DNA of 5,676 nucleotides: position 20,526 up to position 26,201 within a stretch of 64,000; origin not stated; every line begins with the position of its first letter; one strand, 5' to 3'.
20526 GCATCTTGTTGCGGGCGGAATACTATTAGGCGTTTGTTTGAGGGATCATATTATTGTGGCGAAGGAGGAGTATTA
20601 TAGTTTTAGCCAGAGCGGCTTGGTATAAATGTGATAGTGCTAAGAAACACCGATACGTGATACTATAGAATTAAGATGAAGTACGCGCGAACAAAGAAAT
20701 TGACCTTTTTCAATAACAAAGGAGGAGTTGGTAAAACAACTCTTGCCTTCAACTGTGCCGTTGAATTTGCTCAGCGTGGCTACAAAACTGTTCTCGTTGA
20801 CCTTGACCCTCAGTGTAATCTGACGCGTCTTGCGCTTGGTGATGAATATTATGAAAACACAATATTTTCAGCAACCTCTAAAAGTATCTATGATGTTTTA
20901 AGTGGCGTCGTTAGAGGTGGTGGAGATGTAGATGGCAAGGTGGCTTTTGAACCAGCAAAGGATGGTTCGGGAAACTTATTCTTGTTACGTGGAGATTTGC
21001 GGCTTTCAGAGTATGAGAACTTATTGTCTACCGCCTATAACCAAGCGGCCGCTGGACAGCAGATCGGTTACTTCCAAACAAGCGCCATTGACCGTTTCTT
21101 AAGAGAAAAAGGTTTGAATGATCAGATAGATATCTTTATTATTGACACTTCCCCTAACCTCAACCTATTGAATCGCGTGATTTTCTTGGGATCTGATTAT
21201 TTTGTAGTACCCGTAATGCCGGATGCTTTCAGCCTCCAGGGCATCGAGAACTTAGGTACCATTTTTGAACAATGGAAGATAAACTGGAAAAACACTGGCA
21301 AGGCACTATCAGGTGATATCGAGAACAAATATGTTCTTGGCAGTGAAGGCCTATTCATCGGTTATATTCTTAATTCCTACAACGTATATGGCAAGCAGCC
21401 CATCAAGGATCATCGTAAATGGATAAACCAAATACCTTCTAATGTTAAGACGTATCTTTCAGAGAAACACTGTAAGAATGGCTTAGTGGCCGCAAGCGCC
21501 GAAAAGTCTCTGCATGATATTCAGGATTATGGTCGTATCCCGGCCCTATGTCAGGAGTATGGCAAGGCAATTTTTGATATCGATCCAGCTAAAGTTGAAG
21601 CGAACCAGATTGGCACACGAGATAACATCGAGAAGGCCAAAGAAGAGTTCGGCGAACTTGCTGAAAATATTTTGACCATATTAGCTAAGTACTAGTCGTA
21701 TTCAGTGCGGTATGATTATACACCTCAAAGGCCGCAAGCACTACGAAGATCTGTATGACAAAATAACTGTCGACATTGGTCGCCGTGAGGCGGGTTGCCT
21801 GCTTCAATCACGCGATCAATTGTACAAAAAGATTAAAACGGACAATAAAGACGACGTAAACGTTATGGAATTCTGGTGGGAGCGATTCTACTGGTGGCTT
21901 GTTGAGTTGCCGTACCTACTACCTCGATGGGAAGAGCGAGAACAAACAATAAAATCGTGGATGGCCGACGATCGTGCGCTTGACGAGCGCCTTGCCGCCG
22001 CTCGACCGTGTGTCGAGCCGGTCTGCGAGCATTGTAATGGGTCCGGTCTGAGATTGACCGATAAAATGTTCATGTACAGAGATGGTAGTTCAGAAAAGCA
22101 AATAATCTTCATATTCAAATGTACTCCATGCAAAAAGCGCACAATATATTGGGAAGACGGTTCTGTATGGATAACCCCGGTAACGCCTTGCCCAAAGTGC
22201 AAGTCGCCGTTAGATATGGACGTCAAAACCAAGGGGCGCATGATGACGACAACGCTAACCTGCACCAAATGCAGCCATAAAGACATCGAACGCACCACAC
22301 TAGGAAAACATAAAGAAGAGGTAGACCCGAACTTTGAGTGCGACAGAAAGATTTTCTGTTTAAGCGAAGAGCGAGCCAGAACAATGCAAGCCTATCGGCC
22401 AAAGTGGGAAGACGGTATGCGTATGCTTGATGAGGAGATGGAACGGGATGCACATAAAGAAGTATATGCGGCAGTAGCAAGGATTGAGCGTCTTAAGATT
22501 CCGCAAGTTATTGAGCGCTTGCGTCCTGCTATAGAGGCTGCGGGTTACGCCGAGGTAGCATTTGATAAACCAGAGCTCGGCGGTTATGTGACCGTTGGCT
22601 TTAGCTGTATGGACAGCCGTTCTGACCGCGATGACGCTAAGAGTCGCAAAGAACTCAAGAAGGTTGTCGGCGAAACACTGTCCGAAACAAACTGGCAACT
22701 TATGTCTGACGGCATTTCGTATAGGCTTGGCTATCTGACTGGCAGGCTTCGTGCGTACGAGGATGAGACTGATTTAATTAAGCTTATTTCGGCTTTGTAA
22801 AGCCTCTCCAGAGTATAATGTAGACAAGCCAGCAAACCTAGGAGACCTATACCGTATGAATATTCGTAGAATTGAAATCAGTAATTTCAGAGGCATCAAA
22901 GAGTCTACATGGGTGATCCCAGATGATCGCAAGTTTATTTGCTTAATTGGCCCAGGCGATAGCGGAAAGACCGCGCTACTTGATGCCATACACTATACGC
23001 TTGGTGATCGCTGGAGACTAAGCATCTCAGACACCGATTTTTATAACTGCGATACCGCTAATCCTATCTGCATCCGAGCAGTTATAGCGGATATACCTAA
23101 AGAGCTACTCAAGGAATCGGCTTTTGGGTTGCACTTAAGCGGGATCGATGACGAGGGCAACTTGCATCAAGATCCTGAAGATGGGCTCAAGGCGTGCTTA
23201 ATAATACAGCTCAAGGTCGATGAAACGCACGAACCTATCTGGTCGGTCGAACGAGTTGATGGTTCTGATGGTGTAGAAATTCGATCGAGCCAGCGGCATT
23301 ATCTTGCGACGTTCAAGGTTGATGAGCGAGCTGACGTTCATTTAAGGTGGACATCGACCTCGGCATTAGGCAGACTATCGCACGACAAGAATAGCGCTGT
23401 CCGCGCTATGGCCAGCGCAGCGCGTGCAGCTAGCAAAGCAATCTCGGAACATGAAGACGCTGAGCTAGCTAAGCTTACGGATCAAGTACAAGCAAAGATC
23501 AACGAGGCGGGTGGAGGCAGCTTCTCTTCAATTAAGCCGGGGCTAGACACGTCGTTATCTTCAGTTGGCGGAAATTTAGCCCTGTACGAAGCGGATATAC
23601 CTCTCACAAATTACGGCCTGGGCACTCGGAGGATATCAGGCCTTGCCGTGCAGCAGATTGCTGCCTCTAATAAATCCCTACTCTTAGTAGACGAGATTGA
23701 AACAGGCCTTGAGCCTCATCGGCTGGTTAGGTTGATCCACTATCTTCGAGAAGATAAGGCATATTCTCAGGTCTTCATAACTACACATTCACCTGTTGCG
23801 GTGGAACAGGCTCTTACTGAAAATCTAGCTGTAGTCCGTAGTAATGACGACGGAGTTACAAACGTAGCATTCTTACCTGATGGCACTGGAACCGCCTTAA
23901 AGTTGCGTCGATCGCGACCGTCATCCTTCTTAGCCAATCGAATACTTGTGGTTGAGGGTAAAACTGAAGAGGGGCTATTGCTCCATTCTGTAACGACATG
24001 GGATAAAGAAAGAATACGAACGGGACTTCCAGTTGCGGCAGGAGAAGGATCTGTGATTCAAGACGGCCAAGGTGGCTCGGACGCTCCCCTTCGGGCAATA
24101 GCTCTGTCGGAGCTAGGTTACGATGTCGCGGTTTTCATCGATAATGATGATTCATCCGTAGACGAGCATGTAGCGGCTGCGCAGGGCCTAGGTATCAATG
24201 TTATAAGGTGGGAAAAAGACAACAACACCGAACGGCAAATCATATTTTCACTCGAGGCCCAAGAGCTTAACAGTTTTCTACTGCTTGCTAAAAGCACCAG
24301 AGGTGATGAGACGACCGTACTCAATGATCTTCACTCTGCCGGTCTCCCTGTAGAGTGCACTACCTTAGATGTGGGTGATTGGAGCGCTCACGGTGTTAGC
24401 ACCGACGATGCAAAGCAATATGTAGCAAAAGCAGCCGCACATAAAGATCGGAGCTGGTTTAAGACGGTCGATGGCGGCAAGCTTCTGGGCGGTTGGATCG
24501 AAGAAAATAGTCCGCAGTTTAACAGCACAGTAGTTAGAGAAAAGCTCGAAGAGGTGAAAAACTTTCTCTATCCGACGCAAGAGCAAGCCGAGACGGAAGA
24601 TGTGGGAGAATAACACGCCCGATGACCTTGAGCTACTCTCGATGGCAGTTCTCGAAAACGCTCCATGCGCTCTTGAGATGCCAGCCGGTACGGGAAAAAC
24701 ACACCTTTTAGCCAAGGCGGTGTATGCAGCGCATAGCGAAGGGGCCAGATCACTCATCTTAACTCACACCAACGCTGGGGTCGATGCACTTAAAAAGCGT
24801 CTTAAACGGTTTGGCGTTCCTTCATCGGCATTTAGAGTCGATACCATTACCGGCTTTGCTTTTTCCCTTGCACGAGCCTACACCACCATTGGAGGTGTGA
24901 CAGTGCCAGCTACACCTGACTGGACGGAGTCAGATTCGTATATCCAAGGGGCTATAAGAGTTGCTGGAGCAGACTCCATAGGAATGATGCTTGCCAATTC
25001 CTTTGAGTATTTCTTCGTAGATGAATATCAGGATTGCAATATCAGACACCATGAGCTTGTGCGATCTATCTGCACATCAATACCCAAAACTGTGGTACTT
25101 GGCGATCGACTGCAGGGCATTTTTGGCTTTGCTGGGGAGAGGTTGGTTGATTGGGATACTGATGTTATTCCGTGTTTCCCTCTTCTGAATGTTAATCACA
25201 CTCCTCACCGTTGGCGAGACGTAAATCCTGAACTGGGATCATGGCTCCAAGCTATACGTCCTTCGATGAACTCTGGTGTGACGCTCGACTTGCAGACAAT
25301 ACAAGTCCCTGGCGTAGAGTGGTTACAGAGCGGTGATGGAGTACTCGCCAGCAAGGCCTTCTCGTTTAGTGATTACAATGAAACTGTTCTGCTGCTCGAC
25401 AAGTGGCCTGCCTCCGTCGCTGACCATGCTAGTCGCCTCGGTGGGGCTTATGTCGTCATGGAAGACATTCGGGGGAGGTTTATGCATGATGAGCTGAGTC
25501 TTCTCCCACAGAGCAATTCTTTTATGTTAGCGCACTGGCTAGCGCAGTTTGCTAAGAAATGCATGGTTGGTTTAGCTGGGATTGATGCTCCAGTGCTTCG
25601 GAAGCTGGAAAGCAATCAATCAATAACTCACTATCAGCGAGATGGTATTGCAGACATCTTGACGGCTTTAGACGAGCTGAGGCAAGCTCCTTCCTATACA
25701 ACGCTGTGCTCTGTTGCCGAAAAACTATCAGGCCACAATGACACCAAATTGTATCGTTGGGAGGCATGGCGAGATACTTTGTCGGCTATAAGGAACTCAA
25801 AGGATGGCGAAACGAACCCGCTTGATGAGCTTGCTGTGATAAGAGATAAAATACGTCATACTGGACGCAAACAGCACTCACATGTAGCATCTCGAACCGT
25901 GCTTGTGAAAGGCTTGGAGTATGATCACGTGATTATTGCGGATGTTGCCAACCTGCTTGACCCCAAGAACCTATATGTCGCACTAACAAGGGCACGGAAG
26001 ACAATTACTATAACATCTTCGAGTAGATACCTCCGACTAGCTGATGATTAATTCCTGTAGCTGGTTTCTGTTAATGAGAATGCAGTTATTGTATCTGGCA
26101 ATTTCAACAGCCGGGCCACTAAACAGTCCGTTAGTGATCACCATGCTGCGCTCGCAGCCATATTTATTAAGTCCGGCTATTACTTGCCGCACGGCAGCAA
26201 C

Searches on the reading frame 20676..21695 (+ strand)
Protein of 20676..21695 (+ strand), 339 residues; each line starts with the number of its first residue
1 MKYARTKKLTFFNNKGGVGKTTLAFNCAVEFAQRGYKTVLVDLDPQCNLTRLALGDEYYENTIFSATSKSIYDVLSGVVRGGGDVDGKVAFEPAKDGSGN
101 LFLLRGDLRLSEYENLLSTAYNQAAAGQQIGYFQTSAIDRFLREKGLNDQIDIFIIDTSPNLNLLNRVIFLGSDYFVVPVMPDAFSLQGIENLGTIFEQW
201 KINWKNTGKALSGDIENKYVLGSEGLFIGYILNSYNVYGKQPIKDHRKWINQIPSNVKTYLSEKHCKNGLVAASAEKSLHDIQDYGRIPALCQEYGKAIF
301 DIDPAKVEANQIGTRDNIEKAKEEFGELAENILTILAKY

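Call 10: search_protein_families(library=pfam, proteins=[window:20676-21695:+], max_evalue=0.01)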
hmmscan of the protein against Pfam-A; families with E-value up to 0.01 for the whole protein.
window:20676-21695:+ (339 aa): 6 families
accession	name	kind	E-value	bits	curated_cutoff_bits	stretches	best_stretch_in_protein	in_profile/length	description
PF13614.12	AAA_31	-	5.9e-29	101.7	27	1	7-201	2-168/177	AAA domain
PF01656.29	CbiA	-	1.7e-16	60.7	25.4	1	10-235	2-83/125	CobQ/CobB/MinD/ParA nucleotide binding domain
PF02374.21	ArsA_ATPase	-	5.7e-08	32.8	24.3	1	8-50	2-44/305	Anion-transporting ATPase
PF10609.15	ParA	-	2.4e-07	30.9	27.1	1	9-44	6-41/246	NUBPL iron-transfer P-loop NTPase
PF00142.24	Fer4_NifH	-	3.7e-05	23.8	25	1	13-68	6-61/271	4Fe-4S iron sulfur cluster binding proteins, NifH/frxC family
PF09140.17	MipZ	-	7.8e-05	22.5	20.7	1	10-46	4-40/262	ATPase MipZ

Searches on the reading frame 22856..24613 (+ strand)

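Call 10: search_protein_families(library=pfam, proteins=[window:22856-24613:+], max_evalue=0.01)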
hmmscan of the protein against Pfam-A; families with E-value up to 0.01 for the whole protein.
window:22856-24613:+ (585 aa): 7 families
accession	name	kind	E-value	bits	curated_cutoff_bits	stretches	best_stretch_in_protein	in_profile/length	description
PF13304.12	AAA_21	-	4.5e-22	79.9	27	1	185-316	166-303/304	AAA domain, putative AbiEii toxin, Type IV TA system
PF13175.12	AAA_15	-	1.2e-18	68.3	32.1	2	1-51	1-49/374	AAA ATPase domain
PF02463.25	SMC_N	-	5.5e-17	62.4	40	2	3-52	2-51/220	RecF/RecN/SMC N terminal domain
PF13476.12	AAA_23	-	5.2e-06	27.7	27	1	5-51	1-45/201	AAA domain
PF13555.12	AAA_29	-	0.00045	20.3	27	1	4-48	2-45/61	P-loop containing region of AAA domain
PF13401.12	AAA_22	-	0.0021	18.8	27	0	24-87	4-61/130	AAA domain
PF20469.4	OLD-like_TOPRIM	-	0.0041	18.1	23.2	0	358-431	1-67/67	Overcoming lysogenization defect protein-like, TOPRIM domain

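Call 61: search_protein_families(library=padloc, proteins=[window:22856-24613:+], max_evalue=0.001)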
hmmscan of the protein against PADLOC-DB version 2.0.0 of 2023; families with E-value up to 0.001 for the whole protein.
window:22856-24613:+ (585 aa): 109 families (the best 25 are shown)
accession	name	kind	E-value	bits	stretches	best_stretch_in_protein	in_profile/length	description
PDLC04168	GajA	-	4.2e-163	542.1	1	1-572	1-568/570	-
PDLC04169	GajA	-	7.3e-60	201.6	1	145-545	6-405/434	-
PDLC04170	GajA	-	2.8e-48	162.9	1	1-476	1-478/565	-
PDLC00086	GajA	-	3.5e-23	80.3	2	249-480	278-509/600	AAA ATPase domain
PDLC00080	GajA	-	2.9e-22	77.2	1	1-330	1-351/622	AAA ATPase domain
PDLC02980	AriA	-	4.1e-21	74.2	1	244-316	229-303/304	-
PDLC02358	Old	-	8.6e-20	69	2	1-87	2-80/578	Old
PDLC02979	AriA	-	1.3e-19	69.2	2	190-314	238-371/373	-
PDLC00099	GajA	-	2.9e-18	64.2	1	1-331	1-359/626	AAA ATPase domain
PDLC00102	GajA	-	3.4e-17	60.1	2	210-469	223-473/532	AAA ATPase domain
PDLC00091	GajA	-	3.4e-16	57.2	2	271-333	295-359/627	AAA ATPase domain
PDLC02915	ATPase-Toprim_I-B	-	3.8e-16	57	2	273-374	256-362/623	-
PDLC04135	mad3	-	6.2e-16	56.9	2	192-336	192-347/374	mads_3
PDLC04608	PDC-M38A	-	7.4e-16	56.8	1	246-323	245-323/367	-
PDLC00096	GajA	-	2.7e-15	54.1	2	187-374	207-400/630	AAA ATPase domain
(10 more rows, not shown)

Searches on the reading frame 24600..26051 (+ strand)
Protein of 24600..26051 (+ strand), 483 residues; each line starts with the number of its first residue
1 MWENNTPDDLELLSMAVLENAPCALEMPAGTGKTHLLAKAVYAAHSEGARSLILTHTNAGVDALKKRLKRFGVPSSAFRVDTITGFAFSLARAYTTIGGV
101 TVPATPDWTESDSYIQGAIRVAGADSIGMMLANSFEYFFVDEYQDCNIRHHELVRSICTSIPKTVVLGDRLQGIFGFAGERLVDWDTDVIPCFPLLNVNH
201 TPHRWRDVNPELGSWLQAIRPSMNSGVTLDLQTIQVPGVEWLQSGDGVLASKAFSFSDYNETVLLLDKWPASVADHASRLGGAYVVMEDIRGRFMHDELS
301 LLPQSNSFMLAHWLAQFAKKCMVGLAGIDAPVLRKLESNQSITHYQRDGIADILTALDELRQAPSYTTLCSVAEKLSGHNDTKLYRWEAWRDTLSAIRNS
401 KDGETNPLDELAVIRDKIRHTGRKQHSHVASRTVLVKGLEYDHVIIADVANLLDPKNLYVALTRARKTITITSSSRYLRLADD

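Call 10: search_protein_families(library=pfam, proteins=[window:24600-26051:+], max_evalue=0.01)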
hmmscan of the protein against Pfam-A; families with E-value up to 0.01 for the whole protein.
window:24600-26051:+ (483 aa): 8 families
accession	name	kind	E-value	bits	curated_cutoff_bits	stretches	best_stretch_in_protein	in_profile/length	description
PF00580.27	UvrD-helicase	-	8.6e-14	52.3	23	2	127-179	205-257/271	UvrD/REP helicase N-terminal domain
PF01443.25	Viral_helicase1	-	6.7e-09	36.3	21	1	404-471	153-226/228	Viral superfamily 1 RNA helicase core domain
PF13245.12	AAA_19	-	4.7e-07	30.5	25.1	1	18-177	9-133/134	AAA domain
PF13538.12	UvrD_C_2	-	2.5e-05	24.5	27.4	1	436-469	10-49/52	UvrD-like helicase C-terminal domain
PF04851.21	ResIII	-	4.1e-05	24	22.5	1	22-80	25-85/164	Type III restriction enzyme, res subunit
PF13361.12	UvrD_C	-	0.0001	22.3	25.6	1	433-475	291-349/350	UvrD-like helicase C-terminal domain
PF13604.12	AAA_30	-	0.00021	21.5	27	1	23-172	21-127/191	AAA domain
PF13086.12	AAA_11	-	0.0011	19.2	27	1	14-70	11-74/257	AAA domain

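Call 61: search_protein_families(library=padloc, proteins=[window:24600-26051:+], max_evalue=0.001)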
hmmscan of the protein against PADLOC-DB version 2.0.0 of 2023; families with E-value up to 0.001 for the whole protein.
window:24600-26051:+ (483 aa): 41 families (the best 25 are shown)
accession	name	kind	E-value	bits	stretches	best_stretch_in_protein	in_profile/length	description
PDLC04173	GajB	-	2.7e-131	436.8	1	16-479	5-468/471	-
PDLC04171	GajB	-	7e-51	171.4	1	24-398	15-390/392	-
PDLC04172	GajB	-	1.2e-44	151.2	2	25-237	10-223/505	-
PDLC03802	RTasHel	-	1e-17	62.3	2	130-187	188-247/675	DRT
PDLC00107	GajB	-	5.5e-16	56.3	1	127-179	208-260/587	UrvD helicase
PDLC00132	GajB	-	3.8e-15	53.5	2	125-179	205-260/625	UrvD helicase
PDLC00122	GajB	-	1.3e-14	52.1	1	131-179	159-208/502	UrvD helicase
PDLC00117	GajB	-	6e-14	49.4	1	125-179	209-264/604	UrvD helicase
PDLC00127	GajB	-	1.6e-13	48.1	2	125-176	192-246/594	UrvD helicase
PDLC00119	GajB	-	2.6e-12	44.5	1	126-184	210-268/565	UrvD helicase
PDLC00131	GajB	-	7.2e-11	39.7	1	123-186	235-298/647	UrvD helicase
PDLC00123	GajB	-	8.5e-11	39.1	1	131-180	173-222/540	UrvD helicase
PDLC00103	GajB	-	7.6e-10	36.3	1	126-179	203-257/612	UrvD helicase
PDLC00121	GajB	-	1.4e-09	35.1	1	124-181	192-247/565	UrvD helicase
PDLC00112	GajB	-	2.9e-09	34.1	1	123-179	200-256/581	UrvD helicase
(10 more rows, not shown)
